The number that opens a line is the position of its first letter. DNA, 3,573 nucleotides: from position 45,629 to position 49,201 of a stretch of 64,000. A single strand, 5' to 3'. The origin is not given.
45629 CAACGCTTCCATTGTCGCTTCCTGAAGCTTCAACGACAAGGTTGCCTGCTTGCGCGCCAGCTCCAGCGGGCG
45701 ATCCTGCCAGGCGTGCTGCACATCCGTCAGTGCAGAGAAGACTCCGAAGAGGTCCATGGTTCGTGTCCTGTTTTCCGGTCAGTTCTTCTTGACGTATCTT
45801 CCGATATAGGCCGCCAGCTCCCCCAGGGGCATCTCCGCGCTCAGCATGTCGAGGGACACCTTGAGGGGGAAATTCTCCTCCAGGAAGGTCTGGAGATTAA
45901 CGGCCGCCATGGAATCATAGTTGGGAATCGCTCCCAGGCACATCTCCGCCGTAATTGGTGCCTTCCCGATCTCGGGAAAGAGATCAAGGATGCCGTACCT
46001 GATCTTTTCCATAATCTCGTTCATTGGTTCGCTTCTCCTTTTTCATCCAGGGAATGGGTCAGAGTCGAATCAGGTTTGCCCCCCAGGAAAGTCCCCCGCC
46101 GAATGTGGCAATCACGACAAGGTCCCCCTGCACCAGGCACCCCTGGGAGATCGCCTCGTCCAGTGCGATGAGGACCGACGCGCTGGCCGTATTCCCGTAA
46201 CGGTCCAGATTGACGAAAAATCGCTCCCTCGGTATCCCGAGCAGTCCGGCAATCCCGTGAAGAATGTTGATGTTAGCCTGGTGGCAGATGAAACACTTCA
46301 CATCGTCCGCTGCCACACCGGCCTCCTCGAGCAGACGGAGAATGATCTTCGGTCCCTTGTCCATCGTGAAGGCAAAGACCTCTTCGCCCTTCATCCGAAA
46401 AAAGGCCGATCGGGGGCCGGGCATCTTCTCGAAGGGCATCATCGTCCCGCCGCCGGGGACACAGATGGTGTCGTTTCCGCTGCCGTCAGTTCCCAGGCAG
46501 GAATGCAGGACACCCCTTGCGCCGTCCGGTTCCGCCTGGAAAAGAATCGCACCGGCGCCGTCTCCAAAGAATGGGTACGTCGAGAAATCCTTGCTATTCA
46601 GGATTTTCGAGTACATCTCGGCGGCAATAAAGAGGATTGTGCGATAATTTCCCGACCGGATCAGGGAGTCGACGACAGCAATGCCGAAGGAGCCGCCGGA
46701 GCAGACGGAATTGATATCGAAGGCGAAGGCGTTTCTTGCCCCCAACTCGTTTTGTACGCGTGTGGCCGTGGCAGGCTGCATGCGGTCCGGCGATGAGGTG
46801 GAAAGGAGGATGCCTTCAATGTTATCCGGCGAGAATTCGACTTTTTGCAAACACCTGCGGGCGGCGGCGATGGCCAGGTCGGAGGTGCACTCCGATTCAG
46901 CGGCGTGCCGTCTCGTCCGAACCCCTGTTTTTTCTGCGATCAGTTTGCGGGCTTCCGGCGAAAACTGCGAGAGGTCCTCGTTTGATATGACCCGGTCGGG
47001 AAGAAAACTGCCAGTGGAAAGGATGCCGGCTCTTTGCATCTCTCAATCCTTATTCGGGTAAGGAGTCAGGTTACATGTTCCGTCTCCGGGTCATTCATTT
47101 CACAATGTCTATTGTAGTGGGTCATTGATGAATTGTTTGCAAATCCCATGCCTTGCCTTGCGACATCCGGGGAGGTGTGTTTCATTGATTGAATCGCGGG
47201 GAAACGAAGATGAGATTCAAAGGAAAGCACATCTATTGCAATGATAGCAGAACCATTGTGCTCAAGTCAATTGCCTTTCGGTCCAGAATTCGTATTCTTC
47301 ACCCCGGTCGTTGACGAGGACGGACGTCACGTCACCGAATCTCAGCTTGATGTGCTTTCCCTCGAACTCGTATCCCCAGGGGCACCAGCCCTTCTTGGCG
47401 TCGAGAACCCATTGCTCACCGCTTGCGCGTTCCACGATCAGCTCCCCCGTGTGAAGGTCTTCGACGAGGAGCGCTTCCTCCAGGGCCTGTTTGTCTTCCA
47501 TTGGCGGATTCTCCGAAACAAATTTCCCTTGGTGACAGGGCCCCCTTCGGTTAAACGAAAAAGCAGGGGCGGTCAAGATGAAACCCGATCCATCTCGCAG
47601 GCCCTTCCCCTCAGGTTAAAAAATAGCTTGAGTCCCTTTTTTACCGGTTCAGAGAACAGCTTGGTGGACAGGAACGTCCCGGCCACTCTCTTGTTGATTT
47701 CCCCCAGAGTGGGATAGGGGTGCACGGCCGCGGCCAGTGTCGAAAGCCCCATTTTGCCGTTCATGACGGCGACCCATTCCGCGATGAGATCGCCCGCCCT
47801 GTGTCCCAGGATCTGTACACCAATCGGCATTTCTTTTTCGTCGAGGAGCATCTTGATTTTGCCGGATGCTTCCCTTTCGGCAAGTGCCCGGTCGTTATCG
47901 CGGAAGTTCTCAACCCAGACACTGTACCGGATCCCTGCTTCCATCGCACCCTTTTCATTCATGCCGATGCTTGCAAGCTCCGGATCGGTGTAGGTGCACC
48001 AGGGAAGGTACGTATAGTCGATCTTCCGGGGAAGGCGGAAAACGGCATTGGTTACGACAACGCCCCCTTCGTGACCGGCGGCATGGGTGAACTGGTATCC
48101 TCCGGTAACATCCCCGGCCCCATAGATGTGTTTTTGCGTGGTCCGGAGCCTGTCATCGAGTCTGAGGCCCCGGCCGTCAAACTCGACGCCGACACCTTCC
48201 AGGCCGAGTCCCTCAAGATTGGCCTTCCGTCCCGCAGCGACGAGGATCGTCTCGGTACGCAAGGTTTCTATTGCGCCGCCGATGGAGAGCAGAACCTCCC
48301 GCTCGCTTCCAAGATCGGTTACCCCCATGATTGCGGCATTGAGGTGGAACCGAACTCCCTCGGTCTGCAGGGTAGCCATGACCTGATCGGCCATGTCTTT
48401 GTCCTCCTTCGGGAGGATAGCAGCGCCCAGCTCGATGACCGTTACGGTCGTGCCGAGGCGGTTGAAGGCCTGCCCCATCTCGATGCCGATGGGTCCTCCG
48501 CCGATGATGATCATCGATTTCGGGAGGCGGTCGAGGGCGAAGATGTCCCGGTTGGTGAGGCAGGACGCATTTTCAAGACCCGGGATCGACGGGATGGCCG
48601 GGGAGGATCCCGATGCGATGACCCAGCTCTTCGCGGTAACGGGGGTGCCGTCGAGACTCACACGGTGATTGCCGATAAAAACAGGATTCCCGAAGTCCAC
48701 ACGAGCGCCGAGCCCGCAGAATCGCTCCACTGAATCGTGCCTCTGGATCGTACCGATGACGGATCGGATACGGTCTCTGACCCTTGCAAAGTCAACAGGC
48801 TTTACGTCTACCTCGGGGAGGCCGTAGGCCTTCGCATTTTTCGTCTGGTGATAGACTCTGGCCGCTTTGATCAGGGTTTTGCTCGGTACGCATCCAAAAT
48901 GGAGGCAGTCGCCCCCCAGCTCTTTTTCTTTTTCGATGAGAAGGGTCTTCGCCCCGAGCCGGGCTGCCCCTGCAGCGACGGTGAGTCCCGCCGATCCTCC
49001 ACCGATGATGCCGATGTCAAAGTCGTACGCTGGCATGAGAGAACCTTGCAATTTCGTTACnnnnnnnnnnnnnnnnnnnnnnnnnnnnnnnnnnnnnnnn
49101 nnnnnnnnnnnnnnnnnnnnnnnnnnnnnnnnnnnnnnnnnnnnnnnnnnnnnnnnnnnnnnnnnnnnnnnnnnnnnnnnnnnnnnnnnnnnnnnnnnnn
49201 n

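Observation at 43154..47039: PHA synthase embedded in a dedicated FabH-ACP-FabD module: candidate ACP-fed polyester pathway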

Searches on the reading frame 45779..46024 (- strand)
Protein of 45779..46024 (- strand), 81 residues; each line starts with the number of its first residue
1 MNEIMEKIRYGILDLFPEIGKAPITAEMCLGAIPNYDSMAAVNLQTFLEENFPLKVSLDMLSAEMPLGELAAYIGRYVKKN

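Call 3: search_protein_families(library=pfam, proteins=[window:45779-46024:-])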
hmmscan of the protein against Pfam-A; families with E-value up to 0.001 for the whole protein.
window:45779-46024:- (81 aa): 0 families

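Call 4: search_protein_families(library=ncbifam, proteins=[window:45779-46024:-])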
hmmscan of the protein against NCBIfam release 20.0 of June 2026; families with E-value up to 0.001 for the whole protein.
window:45779-46024:- (81 aa): 0 families

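Call 19: search_protein_families(library=pfam, proteins=[window:45779-46024:-], max_evalue=1)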
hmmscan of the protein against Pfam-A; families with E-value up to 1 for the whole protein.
window:45779-46024:- (81 aa): 1 family
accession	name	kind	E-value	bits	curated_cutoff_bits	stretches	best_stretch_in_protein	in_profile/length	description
PF00550.31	PP-binding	-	0.04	14.6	20.8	1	37-74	30-67/67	Phosphopantetheine attachment site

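Call 40: search_solved_structures(query=A3, max_evalue=1)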
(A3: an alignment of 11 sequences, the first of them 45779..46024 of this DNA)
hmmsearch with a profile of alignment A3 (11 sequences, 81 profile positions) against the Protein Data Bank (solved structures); distinct sequences matched with E-value up to 1: 90 (the best 60 are shown).
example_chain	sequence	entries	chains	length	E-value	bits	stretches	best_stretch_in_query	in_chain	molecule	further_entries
2lki_A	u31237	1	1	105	5e-08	36.1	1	25-76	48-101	Putative uncharacterized protein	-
7bvc_P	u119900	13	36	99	1.7e-07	34.4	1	1-78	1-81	Meromycolate extension acyl carrier protein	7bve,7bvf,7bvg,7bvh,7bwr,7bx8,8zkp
1klp_A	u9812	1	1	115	2.1e-07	34.1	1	5-78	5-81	MEROMYCOLATE EXTENSION ACYL CARRIER PROTEIN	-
9s2u_I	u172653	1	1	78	7.4e-07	32.3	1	6-76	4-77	Meromycolate extension acyl carrier protein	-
9rgb_G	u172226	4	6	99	2.2e-06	30.8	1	1-78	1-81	Meromycolate extension acyl carrier protein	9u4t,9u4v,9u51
2cnr_A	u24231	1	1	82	2.3e-06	30.7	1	1-76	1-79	ACYL CARRIER PROTEIN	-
2koo_A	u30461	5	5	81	8.1e-06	29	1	6-76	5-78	Acyl carrier protein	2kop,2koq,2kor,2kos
2n57_A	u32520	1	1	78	9.5e-06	28.8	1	23-78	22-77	Acyl carrier protein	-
9rfu_G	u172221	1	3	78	9.7e-06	28.7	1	6-76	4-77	Meromycolate extension acyl carrier protein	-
8jfg_G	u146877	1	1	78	2.1e-05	27.7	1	7-78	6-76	Acyl carrier protein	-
8jfn_B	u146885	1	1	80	2.1e-05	27.7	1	8-78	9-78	Acyl carrier protein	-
6lvt_A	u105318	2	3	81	2.1e-05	27.7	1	3-76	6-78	Acyl carrier protein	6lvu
8jfh_E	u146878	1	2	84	2.2e-05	27.6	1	6-78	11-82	Acyl carrier protein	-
4zjb_G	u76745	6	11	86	2.4e-05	27.5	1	6-78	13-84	Acyl carrier protein | Acyl carrier protein,Acyl carrier protein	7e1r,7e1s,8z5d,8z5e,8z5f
8jfi_G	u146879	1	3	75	2.5e-05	27.4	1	18-78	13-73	Acyl carrier protein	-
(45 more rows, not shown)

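Call 51: predict_structure(alignment_id=A3)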
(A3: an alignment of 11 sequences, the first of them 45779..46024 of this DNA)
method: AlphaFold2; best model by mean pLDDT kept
length: 81 residues; sequences in the alignment: 11
mean_pLDDT: 87.6   pTM: 0.71
mean pLDDT of the five models: 87.6, 87.3, 86.2, 85.7, 82.4
residues with pLDDT >= 90: 24; 70-90: 55; 50-70: 2; < 50: 0
segments of 3 or more residues with pLDDT < 50: none
pLDDT, mean of each block of 10 residues (from residue 1): 85 86 86 89 91 88 91 87 67
secondary structure, 60 per line:
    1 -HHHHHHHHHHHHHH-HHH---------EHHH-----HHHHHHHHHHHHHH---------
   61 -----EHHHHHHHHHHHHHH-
elements in order: H2-15 H38-51 H67-80

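Call 79: find_homologous_proteins(query=A3, max_evalue=0.00001)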
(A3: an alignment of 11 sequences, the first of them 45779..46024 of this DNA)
Query A3 (11 sequences) (81 aa, profile of the alignment): 297 proteins with E <= 0.00001 among 661 candidates; the best 120 are listed.
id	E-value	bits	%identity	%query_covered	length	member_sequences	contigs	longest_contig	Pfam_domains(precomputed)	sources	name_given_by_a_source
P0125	5.2e-35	137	47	91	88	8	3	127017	-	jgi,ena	-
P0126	5.5e-35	137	47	91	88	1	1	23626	-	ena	-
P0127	1.8e-34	135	47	91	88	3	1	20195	-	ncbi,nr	ncbi:MAG: acyl carrier protein [Syntrophales bacterium]|nr:acyl carrier protein [Syntrophales bacter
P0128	1.8e-34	135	47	91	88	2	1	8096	-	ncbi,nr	ncbi:MAG: phosphopantetheine-binding protein [Syntrophales bacterium]|nr:phosphopantetheine-binding 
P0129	2.0e-34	135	47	91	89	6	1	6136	-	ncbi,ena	ncbi:MAG: acyl carrier protein [Syntrophales bacterium]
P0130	2.5e-34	135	46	91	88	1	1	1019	-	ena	-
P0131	4.0e-34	134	46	91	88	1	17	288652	-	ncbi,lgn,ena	-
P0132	4.2e-34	134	50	91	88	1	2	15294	-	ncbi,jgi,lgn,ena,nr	ncbi:MAG TPA: acyl carrier protein [Syntrophus sp. (in: bacteria)]|jgi:acyl carrier protein|nr:acyl 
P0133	7.1e-34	133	68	99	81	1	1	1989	-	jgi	jgi:acyl carrier protein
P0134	1.5e-33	132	68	99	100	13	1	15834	-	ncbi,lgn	-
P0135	1.9e-33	132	45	91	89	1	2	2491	-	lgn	-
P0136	2.0e-33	132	47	91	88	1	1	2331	-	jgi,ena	jgi:acyl carrier protein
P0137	2.4e-33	132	45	91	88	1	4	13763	-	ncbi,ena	ncbi:MAG: acyl carrier protein [Syntrophus sp. (in: bacteria)]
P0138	2.8e-33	132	49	89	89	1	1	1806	-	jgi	jgi:acyl carrier protein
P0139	4.7e-33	131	43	91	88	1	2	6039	-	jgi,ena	-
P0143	1.1e-32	130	45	99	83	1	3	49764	-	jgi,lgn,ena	-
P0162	9.2e-32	127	86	98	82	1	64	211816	-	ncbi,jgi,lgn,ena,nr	ncbi:MAG TPA: acyl carrier protein [Syntrophales bacterium]|jgi:acyl carrier protein|nr:acyl carrier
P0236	2.2e-30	122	38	94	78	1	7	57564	-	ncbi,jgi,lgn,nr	ncbi:putative Acyl carrier protein [Syntrophobacter sp. SbD1]|nr:putative Acyl carrier protein [Synt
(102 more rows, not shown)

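Call 80: find_encoding_contigs(protein=P0162, flank=5000, max_places=2)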
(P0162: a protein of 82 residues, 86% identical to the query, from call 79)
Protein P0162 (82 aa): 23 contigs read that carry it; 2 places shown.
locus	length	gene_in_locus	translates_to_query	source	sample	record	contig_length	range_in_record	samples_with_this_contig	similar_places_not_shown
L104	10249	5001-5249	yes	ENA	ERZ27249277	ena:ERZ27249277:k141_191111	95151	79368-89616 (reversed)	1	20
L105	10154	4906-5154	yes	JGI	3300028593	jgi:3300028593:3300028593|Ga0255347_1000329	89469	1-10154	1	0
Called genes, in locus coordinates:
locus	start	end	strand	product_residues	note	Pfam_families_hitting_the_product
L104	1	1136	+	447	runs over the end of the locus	PF01266:DAO (faint), PF03486:HI0933_like (faint), PF07992:Pyr_redox_2, PF13450:NAD_binding_8 (faint), PF00070:Pyr_redox (weak), PF22366:NDH2_C (weak)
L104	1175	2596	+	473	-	PF01515:PTA_PTB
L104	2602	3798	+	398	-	PF00871:Acetate_kinase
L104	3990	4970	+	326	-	PF00108:Thiolase_N (weak), PF08545:ACP_syn_III, PF08541:ACP_syn_III_C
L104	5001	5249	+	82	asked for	-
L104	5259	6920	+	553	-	PF07167:PhaC_N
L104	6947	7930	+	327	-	PF00698:Acyl_transf_1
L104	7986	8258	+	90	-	-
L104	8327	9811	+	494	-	PF05708:Peptidase_C92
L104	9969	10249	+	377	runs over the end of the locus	PF00691:OmpA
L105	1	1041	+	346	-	?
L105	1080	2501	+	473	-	PF01515:PTA_PTB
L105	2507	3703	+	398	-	PF00871:Acetate_kinase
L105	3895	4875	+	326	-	PF00108:Thiolase_N (weak), PF08545:ACP_syn_III, PF08541:ACP_syn_III_C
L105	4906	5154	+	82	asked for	-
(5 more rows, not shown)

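Call 81: find_encoding_contigs(protein=P0236, flank=5000, max_places=1)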
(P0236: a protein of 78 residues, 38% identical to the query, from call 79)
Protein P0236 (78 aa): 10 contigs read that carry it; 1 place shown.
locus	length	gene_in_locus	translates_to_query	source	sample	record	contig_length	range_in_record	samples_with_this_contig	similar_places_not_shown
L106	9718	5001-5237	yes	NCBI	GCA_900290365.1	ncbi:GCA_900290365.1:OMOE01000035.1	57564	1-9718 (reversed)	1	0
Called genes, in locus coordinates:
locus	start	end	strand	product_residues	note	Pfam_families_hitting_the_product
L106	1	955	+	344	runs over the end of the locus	PF25876:HH_MFP_RND (faint), PF25881:HH_YBHG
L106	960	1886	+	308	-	PF00005:ABC_tran, PF13304:AAA_21 (weak)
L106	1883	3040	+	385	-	PF12679:ABC2_membrane_2, PF12698:ABC2_membrane_3, PF01061:ABC2_membrane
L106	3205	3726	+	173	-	PF05443:ROS_MUCR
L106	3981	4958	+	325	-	PF00108:Thiolase_N (weak), PF08545:ACP_syn_III, PF08541:ACP_syn_III_C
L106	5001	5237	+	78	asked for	-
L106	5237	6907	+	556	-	PF07167:PhaC_N, PF00561:Abhydrolase_1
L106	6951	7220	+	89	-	-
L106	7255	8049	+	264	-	PF00106:adh_short, PF08659:KR, PF13561:adh_short_C2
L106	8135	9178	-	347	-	PF00463:ICL, PF13714:PEP_mutase, PF00463:ICL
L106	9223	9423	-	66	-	PF00463:ICL (weak)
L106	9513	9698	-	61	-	-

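Call 82: find_encoding_contigs(protein=P0143, flank=5000, max_places=1)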
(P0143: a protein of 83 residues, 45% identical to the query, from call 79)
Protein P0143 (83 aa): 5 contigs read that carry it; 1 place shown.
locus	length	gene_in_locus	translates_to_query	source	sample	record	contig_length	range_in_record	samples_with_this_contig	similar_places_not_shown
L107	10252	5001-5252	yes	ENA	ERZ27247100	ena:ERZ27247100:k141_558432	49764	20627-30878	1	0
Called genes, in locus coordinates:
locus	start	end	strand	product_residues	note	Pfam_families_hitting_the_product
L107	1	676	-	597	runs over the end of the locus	PF00037:Fer4 (weak), PF13237:Fer4_10 (weak), PF02754:CCG (faint), PF09335:VTT_dom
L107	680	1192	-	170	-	PF00581:Rhodanese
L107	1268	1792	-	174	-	PF07291:MauE, PF07681:DoxX (faint)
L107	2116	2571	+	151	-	PF00072:Response_reg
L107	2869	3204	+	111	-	-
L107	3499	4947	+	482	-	PF18921:Cyanophycin_syn, PF00072:Response_reg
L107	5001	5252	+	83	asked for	-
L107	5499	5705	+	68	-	-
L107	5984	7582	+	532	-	PF00989:PAS, PF13188:PAS_8, PF13426:PAS_9, PF08447:PAS_3, PF00989:PAS, PF08448:PAS_4, PF13426:PAS_9, PF00196:GerE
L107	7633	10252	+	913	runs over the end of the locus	PF01339:CheB_methylest, PF03705:CheR_N, PF01739:CheR, PF13596:PAS_10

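Call 93: fold_search(model_id=the predicted structure, library=pdb)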
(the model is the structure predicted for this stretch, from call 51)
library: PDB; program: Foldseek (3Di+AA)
matches with E <= 10: 330; with E <= 0.001: 0
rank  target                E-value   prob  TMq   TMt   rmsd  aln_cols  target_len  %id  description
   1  9dp6_B                7.1e-03  1.00  0.78  0.77   2.5        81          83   21  Mycolicibacterium smegmatis MmpL5-AcpM structure (released 2024-10-23)
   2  2lki_MODEL_1_A        8.5e-03  1.00  0.75  0.73   2.8        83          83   35  Solution NMR structure of holo acyl carrier protein NE2163 from nitrosomonas europaea. Northeast structural ge (released 2011-11-16)
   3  1x3o                  1.2e-02  1.00  0.76  0.77   2.3        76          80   25  Crystal structure of the acyl carrier protein from thermus thermophilus HB8 (released 2006-05-16)
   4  8jfh_E                2.0e-02  1.00  0.77  0.78   2.2        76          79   22  Crystal structure of 3-oxoacyl-ACP reductase FabG in complex with NADP+ and 3-keto-octanoyl-ACP from Helicobacter pylo (released 2023-11-15)
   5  9mx0_B                2.7e-02  1.00  0.66  0.66   3.6        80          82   21  Cluster of bipartite complex of MmpL5-AcpM from Mycolicibacterium smegmatis (released 2025-07-30)
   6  9mvz_G                2.7e-02  1.00  0.61  0.61   3.7        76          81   21  Tripartite complex of MmpL5-S5-AcpM from Mycolicibacterium smegmatis (released 2025-07-30)
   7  9a4c_A                3.0e-02  1.00  0.77  0.81   2.4        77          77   22  Integrative model of ACP-HEPS2 by crosslinking MS and deep learning (released 2024-09-18)
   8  5h9h_B                3.0e-02  1.00  0.72  0.76   2.4        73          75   22  holo acyl carrier protein (holo-ACP) from Helicobacter pylori (released 2016-12-28)
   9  7bvc_P                3.0e-02  1.00  0.76  0.69   2.7        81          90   21  Cryo-EM structure of Mycobacterium smegmatis arabinosyltransferase EmbA-EmbB-AcpM2 in complex with ethambutol (released 2020-04-29)
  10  7bvg_P                3.2e-02  1.00  0.75  0.67   2.7        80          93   21  Cryo-EM structure of Mycobacterium smegmatis arabinosyltransferase EmbA-EmbB-AcpM2 in complex with di-arabinose. (released 2020-04-29)
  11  2x2b                  3.6e-02  1.00  0.74  0.78   2.5        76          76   22  Crystal structure of malonyl-ACP (acyl carrier protein) from Bacillus subtilis (released 2010-03-16)
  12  2cg5_B                4.4e-02  0.99  0.54  0.60   3.6        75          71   16  Structure of aminoadipate-semialdehyde dehydrogenase- phosphopantetheinyl transferase in complex with cytosolic acyl c (released 2006-03-01)
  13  5msr_D                4.6e-02  1.00  0.76  0.13   2.4        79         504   22  Structure of the unmodified PCP-R domain of carboxylic acid reductase (CAR) from Segniliparus rugosus in complex with  (released 2017-07-05)
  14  9mw0_G                4.6e-02  1.00  0.75  0.77   2.5        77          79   21  Bipartite complex of MmpL5-AcpM from Mycolicibacterium smegmatis (released 2025-07-30)
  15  5kp7_B                4.9e-02  1.00  0.67  0.68   3.2        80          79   18  Crystal Structure of the Curacin Biosynthetic Pathway HMG Synthase in Complex with Holo Donor-ACP (released 2016-08-31)
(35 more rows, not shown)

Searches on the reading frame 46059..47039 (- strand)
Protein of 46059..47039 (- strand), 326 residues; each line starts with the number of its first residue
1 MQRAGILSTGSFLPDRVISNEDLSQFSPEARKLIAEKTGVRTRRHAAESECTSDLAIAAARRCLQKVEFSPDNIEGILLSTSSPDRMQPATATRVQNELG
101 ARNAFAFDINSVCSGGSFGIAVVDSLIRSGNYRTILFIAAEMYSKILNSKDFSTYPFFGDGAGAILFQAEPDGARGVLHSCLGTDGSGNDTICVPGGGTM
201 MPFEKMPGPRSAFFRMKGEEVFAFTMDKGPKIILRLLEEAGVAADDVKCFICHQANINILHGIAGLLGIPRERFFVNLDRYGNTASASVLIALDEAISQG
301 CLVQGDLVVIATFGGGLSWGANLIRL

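Call 3: search_protein_families(library=pfam, proteins=[window:46059-47039:-])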
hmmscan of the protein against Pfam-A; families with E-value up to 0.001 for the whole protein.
window:46059-47039:- (326 aa): 3 families
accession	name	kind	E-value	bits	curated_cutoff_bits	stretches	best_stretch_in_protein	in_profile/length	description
PF08541.16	ACP_syn_III_C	-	6.1e-32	110.1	26.6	1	237-325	1-89/90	3-Oxoacyl-[acyl-carrier-protein (ACP)] synthase III C terminal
PF08545.16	ACP_syn_III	-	1.2e-21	76.8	24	1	107-186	1-80/80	3-Oxoacyl-[acyl-carrier-protein (ACP)] synthase III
PF00108.29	Thiolase_N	-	3.4e-08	33.6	26.4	1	37-146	8-118/260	Thiolase, N-terminal domain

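Call 4: search_protein_families(library=ncbifam, proteins=[window:46059-47039:-])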
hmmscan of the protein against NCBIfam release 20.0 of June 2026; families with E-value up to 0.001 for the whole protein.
window:46059-47039:- (326 aa): 16 families
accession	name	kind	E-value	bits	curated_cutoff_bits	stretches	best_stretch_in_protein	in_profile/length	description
NF006829.0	PRK09352.1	subfamily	1.1e-95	320.3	249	1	2-326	3-321/322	beta-ketoacyl-ACP synthase 3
TIGR00747.1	fabH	subfamily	3.2e-85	286.1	292.1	1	3-325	2-321/322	beta-ketoacyl-ACP synthase III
NF004623.0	PRK05963.1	equivalog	9.6e-57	192.7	437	1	6-325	8-327/328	beta-ketoacyl-ACP synthase III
NF005541.0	PRK07204.1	equivalog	2.3e-49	168.6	402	1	4-321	5-324/329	beta-ketoacyl-ACP synthase III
NF005308.0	PRK06840.1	equivalog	4.4e-44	150.9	315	1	3-326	4-335/339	3-oxoacyl-ACP synthase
NF005703.0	PRK07515.1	equivalog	1e-42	146.4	304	1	43-325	87-371/373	beta-ketoacyl-ACP synthase III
NF009519.0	PRK12880.1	equivalog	1.8e-28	99.9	436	1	26-324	32-336/353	beta-ketoacyl-ACP synthase III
NF006720.0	PRK09258.1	equivalog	1.5e-26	93.6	285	1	32-318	41-330/338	3-oxoacyl-ACP synthase III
NF005293.2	PRK06816.1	subfamily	5.7e-22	78.3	450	2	8-153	5-162/378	StlD/DarB family beta-ketosynthase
NF003274.0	PRK04262.1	equivalog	2.4e-21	76.1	244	2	3-142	2-142/347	hydroxymethylglutaryl-CoA synthase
NF053539.1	resorcinol_DarB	exception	3e-17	62.8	550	2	226-311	270-360/377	dialkylresorcinol biosynthesis protein DarB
TIGR00748.1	HMG_CoA_syn_Arc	equivalog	1.1e-14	54.5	353.35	1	4-317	2-298/345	hydroxymethylglutaryl-CoA synthase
NF042429.2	DHPHCoAsyn_DpgA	equivalog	3.2e-09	36.2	425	1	35-325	56-349/350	3,5-dihydroxyphenylacetyl-CoA synthase DpgA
TIGR01930.1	AcCoA-C-Actrans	subfamily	2.7e-05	23.3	240.55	1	52-147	21-117/385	acetyl-CoA C-acyltransferase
TIGR01835.1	HMG-CoA-S_prok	equivalog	0.00013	20.9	360.35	1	39-172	36-165/382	hydroxymethylglutaryl-CoA synthase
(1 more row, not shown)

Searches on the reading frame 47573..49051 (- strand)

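Call 3: search_protein_families(library=pfam, proteins=[window:47573-49051:-])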
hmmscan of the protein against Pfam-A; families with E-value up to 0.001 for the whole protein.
window:47573-49051:- (492 aa): 13 families
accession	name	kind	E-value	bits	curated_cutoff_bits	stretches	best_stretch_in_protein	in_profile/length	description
PF07992.20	Pyr_redox_2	-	7.8e-59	199.9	26.1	1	12-329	2-291/291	Pyridine nucleotide-disulphide oxidoreductase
PF02852.28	Pyr_redox_dim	-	2.9e-23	82.6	25.3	1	350-452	2-105/110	Pyridine nucleotide-disulphide oxidoreductase, dimerisation domain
PF00070.33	Pyr_redox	-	8e-22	78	22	1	180-250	2-72/82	Pyridine nucleotide-disulphide oxidoreductase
PF01134.28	GIDA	-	5.8e-09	35.9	22.1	1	12-66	1-52/391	Glucose inhibited division protein A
PF12831.13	FAD_oxidored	-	4.4e-08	33.3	27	1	12-48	1-37/416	FAD dependent oxidoreductase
PF13450.12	NAD_binding_8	-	1.4e-07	32.1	21.9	1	15-69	1-54/68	NAD(P)-binding Rossmann-like domain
PF13738.12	Pyr_redox_3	-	3.3e-07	30.3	30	1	181-210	1-31/305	Pyridine nucleotide-disulphide oxidoreductase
PF01262.27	AlaDh_PNT_C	-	1.5e-05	25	23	0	13-44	31-62/214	Alanine dehydrogenase/PNT, C-terminal domain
PF03486.20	HI0933_like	-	5.7e-05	23.1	50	1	12-46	2-36/244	HI0933-like protein Rossmann domain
PF00890.30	FAD_binding_2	-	7e-05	22.6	20.4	1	14-52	3-40/414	FAD binding domain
PF01494.25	FAD_binding_3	-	0.00017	21.4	22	0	11-43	2-34/349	FAD binding domain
PF01266.30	DAO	-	0.00028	21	27.9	1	12-46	1-35/353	FAD dependent oxidoreductase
PF01946.23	Thi4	-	0.00049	19.8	26.2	0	10-55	17-63/235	Thi4 family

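Call 4: search_protein_families(library=ncbifam, proteins=[window:47573-49051:-])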
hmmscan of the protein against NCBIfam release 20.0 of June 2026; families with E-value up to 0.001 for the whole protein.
window:47573-49051:- (492 aa): 74 families (the best 25 are shown)
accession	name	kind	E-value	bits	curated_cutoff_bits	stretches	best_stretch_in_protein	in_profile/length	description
NF004991.0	PRK06370.1-3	subfamily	1.7e-139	465.7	620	1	7-477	32-503/509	FAD-containing oxidoreductase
TIGR01350.1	lipoamide_DH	equivalog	1.9e-110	369.7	408.8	1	11-461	2-455/461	dihydrolipoyl dehydrogenase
TIGR02053.1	MerA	equivalog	1.8e-104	350.3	454.45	1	12-461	2-454/465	mercury(II) reductase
NF004992.0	PRK06370.1-4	equivalog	1.8e-82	277.2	629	1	10-454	4-449/459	FAD-containing oxidoreductase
NF004947.0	PRK06292.2-5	equivalog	5.7e-80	269.5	592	1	10-467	3-465/474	dihydrolipoyl dehydrogenase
NF004946.0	PRK06292.2-4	subfamily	4.1e-77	260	634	1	10-456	3-466/487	dihydrolipoyl dehydrogenase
NF003585.0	PRK05249.1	equivalog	9e-76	255.3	465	1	8-457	4-453/464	Si-specific NAD(P)(+) transhydrogenase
NF004943.0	PRK06292.2-1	equivalog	2.5e-75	254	432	1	10-457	3-452/456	dihydrolipoyl dehydrogenase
NF004776.0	PRK06116.1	equivalog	1.6e-73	248.2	480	1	9-430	3-423/450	glutathione-disulfide reductase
NF005884.0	PRK07846.1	equivalog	2.2e-70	237.5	501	1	10-451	3-442/454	mycothione reductase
NF004990.0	PRK06370.1-1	equivalog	2.6e-68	230.8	842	1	10-452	4-447/459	FAD-containing oxidoreductase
NF010311.1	PRK13748.1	subfamily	2e-67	228.3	600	1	11-460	98-548/560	mercury(II) reductase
NF004945.0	PRK06292.2-3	equivalog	1.5e-65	221.9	494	1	10-451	3-443/457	dihydrolipoyl dehydrogenase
TIGR01424.1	gluta_reduc_2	equivalog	4.8e-65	219.9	606.05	1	9-435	1-422/446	glutathione-disulfide reductase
NF004939.0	PRK06292.1-1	equivalog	9.4e-65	219.1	435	1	8-436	3-434/476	dihydrolipoyl dehydrogenase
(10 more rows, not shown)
